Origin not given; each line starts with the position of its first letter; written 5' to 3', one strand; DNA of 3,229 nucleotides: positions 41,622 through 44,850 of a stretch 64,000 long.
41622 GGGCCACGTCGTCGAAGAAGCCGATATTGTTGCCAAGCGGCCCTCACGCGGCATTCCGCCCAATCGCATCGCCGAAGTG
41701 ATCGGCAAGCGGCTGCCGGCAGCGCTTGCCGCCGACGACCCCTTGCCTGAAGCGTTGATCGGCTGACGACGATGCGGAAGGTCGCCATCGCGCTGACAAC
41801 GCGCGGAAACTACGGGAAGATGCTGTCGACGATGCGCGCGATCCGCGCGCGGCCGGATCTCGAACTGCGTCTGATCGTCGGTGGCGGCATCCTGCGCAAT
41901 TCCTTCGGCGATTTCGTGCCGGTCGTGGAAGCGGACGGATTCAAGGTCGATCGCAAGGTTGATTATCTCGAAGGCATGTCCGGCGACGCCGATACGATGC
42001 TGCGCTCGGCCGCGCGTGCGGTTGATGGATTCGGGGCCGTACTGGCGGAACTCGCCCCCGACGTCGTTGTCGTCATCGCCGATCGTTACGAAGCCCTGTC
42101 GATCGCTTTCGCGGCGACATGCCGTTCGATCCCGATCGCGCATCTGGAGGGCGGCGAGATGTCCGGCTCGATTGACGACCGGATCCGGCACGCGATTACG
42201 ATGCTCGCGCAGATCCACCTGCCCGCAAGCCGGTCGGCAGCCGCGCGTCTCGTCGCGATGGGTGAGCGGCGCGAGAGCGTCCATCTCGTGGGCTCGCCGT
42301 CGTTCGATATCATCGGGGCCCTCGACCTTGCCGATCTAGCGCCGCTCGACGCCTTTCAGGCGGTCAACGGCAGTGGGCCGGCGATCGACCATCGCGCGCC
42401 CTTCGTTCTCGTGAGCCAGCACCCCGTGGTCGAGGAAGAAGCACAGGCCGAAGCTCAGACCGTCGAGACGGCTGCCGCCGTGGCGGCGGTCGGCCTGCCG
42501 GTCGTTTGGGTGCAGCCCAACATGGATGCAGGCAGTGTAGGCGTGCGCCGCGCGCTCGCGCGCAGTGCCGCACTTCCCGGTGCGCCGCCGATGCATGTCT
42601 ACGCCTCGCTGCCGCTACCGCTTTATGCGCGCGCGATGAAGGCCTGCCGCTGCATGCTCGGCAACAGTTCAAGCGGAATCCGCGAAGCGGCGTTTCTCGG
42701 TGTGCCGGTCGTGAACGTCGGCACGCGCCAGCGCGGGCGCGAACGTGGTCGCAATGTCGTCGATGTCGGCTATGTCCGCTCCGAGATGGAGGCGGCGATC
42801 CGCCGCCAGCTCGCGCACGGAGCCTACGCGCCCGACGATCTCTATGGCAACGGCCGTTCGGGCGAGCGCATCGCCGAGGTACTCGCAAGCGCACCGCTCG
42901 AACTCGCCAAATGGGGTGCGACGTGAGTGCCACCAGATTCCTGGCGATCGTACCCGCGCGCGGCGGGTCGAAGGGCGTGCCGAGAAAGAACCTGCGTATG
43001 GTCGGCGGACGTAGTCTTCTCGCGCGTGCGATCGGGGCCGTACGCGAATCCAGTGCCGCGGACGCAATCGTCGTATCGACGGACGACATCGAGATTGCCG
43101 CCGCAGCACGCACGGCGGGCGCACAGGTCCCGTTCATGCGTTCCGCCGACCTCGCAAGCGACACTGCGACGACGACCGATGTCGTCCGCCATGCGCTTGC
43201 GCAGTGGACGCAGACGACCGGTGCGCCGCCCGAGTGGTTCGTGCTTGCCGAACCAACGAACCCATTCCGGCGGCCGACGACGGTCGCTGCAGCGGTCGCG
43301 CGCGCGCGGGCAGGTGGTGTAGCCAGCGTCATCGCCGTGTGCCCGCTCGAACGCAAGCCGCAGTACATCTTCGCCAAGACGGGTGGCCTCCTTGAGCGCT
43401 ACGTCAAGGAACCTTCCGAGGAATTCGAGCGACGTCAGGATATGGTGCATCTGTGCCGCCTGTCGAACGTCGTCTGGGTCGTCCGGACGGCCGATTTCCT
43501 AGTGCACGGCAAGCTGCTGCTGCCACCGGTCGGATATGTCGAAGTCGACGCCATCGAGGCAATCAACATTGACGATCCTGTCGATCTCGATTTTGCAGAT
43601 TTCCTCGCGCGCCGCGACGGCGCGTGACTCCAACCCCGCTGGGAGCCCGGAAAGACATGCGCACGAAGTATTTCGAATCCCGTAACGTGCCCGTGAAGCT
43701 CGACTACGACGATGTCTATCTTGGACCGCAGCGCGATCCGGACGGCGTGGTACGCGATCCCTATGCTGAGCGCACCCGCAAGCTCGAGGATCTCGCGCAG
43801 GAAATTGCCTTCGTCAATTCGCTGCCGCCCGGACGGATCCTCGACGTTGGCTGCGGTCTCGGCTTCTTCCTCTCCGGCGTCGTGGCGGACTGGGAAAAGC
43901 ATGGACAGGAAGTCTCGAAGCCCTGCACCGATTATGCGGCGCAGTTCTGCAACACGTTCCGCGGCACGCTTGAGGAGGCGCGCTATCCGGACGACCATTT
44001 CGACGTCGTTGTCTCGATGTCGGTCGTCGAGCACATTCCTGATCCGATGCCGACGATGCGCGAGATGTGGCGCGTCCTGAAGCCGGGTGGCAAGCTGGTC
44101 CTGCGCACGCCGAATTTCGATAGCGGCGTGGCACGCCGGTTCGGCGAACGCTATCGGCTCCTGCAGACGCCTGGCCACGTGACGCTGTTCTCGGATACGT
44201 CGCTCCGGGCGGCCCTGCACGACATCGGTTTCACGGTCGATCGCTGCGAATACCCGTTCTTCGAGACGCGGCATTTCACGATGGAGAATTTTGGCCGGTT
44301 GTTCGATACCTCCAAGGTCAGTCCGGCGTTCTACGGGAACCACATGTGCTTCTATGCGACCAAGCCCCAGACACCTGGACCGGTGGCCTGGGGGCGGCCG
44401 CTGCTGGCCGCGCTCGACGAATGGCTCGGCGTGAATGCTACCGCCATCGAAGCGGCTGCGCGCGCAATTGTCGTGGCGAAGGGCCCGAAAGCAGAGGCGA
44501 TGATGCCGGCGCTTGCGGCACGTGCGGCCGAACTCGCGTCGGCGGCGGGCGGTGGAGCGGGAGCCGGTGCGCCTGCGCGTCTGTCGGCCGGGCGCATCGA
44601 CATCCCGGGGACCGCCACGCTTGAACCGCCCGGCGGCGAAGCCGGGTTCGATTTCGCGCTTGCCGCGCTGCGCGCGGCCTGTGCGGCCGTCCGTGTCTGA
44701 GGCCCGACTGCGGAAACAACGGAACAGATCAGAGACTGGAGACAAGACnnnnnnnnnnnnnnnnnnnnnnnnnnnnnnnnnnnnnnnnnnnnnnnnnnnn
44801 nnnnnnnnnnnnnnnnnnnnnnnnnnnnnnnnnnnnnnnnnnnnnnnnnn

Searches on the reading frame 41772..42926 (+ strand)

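Call 53: search_protein_families(library=pfam, proteins=[window:41772-42926:+], max_evalue=0.00001)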
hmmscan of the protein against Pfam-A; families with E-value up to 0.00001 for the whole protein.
window:41772-42926:+ (384 aa): 1 family
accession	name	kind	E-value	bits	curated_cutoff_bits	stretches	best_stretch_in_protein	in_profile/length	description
PF02350.25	Epimerase_2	-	6.7e-65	219.6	30.6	1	22-371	1-346/347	UDP-N-acetylglucosamine 2-epimerase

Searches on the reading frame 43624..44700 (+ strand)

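Call 53: search_protein_families(library=pfam, proteins=[window:43624-44700:+], max_evalue=0.00001)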
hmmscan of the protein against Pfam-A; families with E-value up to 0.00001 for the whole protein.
window:43624-44700:+ (358 aa): 6 families
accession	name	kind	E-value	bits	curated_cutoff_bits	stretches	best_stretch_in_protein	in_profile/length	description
PF13489.12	Methyltransf_23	-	3.4e-24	85.9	27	1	50-205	5-161/164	Methyltransferase domain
PF08241.18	Methyltransf_11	-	4.1e-16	59.8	21.2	1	73-160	1-95/95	Methyltransferase domain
PF13649.12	Methyltransf_25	-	4.4e-12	47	27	1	72-156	1-97/97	Methyltransferase domain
PF13847.12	Methyltransf_31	-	1.5e-11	44.7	27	1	114-165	64-114/145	Methyltransferase domain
PF08242.18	Methyltransf_12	-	1.1e-10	42.5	30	1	73-158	1-98/98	Methyltransferase domain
PF08003.17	Methyltransf_9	-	4e-06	26.5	23.8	0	69-204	116-261/315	Protein of unknown function (DUF1698)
